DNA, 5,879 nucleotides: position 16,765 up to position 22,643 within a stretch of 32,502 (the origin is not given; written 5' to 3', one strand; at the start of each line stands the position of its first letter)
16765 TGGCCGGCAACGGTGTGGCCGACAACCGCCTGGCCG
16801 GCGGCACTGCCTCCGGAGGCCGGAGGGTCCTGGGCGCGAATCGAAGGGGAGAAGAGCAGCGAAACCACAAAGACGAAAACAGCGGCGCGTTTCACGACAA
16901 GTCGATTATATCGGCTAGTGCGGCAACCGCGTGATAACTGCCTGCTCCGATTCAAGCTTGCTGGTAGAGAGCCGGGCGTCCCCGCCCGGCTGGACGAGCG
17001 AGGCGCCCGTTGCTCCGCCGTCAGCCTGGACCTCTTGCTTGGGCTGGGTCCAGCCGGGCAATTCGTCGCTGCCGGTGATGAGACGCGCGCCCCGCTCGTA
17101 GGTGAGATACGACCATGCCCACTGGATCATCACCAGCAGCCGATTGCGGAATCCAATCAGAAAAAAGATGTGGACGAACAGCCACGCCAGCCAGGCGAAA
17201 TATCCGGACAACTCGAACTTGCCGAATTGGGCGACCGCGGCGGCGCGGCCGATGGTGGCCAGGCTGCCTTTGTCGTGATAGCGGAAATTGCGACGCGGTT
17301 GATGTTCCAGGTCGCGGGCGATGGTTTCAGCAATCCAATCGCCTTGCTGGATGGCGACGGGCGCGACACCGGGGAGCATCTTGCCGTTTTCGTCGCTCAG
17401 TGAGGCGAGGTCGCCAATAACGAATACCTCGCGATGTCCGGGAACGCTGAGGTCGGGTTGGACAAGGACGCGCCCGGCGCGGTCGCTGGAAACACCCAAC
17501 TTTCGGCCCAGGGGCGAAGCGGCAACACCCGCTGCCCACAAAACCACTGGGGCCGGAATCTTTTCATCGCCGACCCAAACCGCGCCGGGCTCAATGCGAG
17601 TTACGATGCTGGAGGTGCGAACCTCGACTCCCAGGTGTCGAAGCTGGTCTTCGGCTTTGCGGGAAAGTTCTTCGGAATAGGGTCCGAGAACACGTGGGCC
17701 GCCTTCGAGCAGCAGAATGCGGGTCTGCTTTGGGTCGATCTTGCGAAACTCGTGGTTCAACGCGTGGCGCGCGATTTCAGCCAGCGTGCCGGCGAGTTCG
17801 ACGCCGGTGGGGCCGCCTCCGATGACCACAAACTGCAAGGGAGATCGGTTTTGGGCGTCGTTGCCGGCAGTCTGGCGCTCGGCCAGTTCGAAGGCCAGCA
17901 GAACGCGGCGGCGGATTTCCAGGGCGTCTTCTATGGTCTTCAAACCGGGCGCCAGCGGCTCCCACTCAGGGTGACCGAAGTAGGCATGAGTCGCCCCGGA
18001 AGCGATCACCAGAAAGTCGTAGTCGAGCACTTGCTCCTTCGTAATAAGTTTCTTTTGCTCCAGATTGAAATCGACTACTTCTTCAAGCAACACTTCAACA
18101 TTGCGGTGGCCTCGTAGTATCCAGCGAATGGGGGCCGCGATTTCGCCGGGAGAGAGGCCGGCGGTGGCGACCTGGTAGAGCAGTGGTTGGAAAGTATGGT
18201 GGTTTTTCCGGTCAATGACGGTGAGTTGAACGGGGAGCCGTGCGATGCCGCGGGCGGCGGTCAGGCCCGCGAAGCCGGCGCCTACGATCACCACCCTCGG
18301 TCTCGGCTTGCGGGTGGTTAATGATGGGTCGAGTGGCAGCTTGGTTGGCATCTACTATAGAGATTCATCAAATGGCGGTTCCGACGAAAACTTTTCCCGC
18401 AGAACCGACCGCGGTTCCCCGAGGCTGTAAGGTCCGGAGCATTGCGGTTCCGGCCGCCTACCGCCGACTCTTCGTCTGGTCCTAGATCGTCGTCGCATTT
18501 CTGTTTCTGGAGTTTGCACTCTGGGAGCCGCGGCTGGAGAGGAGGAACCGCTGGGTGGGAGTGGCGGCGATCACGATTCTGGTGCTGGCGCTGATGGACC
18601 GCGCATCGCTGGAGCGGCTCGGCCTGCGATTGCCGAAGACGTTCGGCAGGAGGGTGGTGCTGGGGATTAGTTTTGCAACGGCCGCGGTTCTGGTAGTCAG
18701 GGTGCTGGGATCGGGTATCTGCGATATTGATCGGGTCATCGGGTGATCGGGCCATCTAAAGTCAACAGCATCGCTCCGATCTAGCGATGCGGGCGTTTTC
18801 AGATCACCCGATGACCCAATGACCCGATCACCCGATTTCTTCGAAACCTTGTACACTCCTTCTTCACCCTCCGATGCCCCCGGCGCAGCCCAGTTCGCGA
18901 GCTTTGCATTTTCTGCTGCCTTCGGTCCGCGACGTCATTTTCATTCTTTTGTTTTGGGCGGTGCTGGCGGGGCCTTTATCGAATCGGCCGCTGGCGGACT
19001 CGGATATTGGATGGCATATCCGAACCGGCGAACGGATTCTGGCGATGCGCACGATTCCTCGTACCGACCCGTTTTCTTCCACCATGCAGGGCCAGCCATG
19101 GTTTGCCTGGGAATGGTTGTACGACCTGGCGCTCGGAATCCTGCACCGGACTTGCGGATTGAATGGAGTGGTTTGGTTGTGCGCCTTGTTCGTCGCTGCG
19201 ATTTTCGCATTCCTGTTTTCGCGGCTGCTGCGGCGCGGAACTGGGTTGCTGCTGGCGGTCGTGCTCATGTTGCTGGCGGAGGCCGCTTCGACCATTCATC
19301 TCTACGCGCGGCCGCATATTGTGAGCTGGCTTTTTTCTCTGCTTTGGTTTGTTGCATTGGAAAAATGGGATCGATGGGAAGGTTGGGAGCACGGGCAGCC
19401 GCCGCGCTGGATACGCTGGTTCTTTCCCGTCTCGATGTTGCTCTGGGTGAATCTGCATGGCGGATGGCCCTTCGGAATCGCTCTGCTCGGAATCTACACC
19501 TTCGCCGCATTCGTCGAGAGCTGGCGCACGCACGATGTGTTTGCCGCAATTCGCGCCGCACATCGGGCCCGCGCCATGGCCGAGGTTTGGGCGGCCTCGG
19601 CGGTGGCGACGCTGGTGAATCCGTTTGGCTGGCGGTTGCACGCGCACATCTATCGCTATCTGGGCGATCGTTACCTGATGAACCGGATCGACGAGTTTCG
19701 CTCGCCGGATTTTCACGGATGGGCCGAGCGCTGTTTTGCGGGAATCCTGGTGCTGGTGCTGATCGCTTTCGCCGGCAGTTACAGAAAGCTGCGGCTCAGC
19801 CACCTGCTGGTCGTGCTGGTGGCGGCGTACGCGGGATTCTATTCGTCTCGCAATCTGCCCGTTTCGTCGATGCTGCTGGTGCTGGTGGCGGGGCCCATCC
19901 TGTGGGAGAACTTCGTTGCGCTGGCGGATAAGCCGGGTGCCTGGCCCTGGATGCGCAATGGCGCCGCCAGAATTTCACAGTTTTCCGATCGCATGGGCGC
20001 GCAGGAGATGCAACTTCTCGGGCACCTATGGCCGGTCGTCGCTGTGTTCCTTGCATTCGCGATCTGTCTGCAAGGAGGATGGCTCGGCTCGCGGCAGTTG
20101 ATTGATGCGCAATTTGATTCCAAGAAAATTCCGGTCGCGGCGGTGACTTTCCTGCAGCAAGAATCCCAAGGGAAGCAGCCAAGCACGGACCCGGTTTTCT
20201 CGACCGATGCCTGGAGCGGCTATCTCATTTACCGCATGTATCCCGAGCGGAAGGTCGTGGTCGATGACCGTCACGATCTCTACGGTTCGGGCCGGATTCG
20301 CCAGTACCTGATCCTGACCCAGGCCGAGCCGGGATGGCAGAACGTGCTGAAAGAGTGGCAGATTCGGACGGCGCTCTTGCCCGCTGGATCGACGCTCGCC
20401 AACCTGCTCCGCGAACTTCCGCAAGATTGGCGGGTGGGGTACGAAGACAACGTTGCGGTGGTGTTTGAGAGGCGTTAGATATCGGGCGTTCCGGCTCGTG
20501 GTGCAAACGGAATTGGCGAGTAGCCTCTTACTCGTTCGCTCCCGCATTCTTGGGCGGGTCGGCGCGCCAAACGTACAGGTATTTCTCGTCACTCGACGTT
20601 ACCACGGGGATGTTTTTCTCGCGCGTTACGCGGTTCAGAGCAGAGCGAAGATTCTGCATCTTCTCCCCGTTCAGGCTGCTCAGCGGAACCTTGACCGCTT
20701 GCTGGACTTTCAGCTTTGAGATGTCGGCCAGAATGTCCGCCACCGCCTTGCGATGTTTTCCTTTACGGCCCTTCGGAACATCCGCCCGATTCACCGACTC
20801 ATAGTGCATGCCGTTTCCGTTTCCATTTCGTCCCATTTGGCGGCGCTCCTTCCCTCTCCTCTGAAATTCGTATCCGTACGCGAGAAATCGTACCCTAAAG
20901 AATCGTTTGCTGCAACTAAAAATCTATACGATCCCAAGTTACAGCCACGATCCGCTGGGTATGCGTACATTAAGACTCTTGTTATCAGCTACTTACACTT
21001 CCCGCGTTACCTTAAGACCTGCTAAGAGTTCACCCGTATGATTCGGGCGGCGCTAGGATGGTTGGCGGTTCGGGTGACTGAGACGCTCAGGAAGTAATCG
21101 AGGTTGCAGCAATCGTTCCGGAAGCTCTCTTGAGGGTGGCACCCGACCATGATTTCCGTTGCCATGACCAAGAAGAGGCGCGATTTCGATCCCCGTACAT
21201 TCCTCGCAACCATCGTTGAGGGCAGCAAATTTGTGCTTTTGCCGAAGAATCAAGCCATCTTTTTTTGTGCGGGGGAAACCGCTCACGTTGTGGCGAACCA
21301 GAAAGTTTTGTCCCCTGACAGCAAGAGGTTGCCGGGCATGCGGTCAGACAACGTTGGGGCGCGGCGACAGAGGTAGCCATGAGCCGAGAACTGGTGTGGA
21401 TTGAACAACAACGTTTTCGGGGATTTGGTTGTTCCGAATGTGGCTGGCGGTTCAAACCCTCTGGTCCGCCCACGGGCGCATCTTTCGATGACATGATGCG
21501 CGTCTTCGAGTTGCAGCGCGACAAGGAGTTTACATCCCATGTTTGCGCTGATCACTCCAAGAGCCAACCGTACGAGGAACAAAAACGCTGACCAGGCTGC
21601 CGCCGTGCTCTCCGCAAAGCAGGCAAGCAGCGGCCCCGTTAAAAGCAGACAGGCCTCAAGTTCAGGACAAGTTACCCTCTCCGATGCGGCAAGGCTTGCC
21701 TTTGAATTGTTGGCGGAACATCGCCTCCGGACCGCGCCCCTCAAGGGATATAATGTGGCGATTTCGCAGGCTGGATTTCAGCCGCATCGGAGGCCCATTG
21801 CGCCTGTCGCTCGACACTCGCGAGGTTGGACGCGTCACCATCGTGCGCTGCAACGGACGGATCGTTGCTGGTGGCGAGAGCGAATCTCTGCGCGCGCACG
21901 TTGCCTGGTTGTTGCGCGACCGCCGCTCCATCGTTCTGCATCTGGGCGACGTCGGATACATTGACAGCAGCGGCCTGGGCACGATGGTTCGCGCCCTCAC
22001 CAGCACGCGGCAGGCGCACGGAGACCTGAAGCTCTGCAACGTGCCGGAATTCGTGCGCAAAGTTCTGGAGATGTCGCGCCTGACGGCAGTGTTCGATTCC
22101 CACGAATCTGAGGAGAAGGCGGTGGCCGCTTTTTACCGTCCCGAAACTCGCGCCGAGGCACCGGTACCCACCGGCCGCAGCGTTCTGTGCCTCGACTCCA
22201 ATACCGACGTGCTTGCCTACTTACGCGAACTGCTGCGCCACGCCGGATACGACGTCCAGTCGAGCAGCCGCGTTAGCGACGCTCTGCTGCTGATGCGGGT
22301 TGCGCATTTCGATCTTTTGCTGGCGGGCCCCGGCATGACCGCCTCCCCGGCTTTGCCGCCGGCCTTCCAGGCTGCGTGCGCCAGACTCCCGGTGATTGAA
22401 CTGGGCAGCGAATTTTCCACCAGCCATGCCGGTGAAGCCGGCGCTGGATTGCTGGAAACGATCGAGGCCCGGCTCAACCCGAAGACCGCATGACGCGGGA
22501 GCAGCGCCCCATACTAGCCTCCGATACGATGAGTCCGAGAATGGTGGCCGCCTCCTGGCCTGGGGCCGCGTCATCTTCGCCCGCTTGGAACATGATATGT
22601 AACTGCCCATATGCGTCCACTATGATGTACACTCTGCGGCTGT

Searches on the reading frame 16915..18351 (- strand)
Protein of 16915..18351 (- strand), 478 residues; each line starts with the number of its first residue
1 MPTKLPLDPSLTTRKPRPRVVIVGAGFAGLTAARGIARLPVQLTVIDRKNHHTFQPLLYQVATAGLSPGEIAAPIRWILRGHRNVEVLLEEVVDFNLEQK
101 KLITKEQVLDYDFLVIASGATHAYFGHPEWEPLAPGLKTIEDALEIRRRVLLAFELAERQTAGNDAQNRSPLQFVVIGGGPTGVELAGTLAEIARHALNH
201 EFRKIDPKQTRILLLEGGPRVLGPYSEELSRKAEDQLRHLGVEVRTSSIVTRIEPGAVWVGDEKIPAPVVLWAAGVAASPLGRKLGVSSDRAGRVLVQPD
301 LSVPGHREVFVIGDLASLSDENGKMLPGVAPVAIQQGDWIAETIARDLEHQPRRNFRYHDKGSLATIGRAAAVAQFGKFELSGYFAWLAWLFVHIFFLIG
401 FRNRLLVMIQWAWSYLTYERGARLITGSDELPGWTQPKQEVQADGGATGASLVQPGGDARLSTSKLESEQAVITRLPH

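Call 36: search_protein_families(library=pfam, proteins=[window:16915-18351:-], max_evalue=0.001)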
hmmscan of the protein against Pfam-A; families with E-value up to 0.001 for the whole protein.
window:16915-18351:- (478 aa): 11 families
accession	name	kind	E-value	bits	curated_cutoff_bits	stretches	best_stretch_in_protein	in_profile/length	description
PF07992.20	Pyr_redox_2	-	4.2e-46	158.1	26.1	1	19-337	2-291/291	Pyridine nucleotide-disulphide oxidoreductase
PF00070.33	Pyr_redox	-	7.8e-14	52.4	22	1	174-255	2-68/82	Pyridine nucleotide-disulphide oxidoreductase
PF22366.1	NDH2_C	-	2.4e-10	40.9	27.7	1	361-416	2-58/62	NDH2 C-terminal domain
PF13450.12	NAD_binding_8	-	1.7e-06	28.6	21.9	1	22-51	1-30/68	NAD(P)-binding Rossmann-like domain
PF01266.30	DAO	-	2.9e-06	27.5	27.9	1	19-49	1-31/353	FAD dependent oxidoreductase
PF01494.25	FAD_binding_3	-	4.7e-05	23.2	22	0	19-53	3-37/349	FAD binding domain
PF01134.28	GIDA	-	8e-05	22.3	22.1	0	20-75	2-56/391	Glucose inhibited division protein A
PF01262.27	AlaDh_PNT_C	-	0.00041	20.3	23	0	18-51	29-62/214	Alanine dehydrogenase/PNT, C-terminal domain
PF13454.12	NAD_binding_9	-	0.00043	20.7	21.8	0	21-51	1-35/155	FAD-NAD(P)-binding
PF01946.23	Thi4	-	0.00047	19.9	26.2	0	20-49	20-50/235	Thi4 family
PF13738.12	Pyr_redox_3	-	0.00048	19.9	30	0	21-51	1-32/305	Pyridine nucleotide-disulphide oxidoreductase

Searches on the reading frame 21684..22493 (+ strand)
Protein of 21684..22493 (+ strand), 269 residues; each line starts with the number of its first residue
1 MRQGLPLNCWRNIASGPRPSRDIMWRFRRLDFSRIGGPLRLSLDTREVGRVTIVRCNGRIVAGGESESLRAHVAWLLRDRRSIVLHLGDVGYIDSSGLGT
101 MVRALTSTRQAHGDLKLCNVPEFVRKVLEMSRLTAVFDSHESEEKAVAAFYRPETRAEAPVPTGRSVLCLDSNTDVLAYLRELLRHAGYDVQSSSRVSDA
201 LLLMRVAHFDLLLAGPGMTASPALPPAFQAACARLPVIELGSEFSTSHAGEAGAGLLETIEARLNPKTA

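Call 25: search_protein_families(library=pfam, proteins=[window:21684-22493:+], max_evalue=0.001)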
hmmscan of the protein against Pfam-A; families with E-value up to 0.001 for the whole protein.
window:21684-22493:+ (269 aa): 2 families
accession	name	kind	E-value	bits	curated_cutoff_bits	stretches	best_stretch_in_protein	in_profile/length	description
PF01740.26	STAS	-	6.3e-15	55.3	22.6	1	43-146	2-106/106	STAS domain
PF13466.11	STAS_2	-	2.6e-07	31.1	29.2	1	67-133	13-79/80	STAS domain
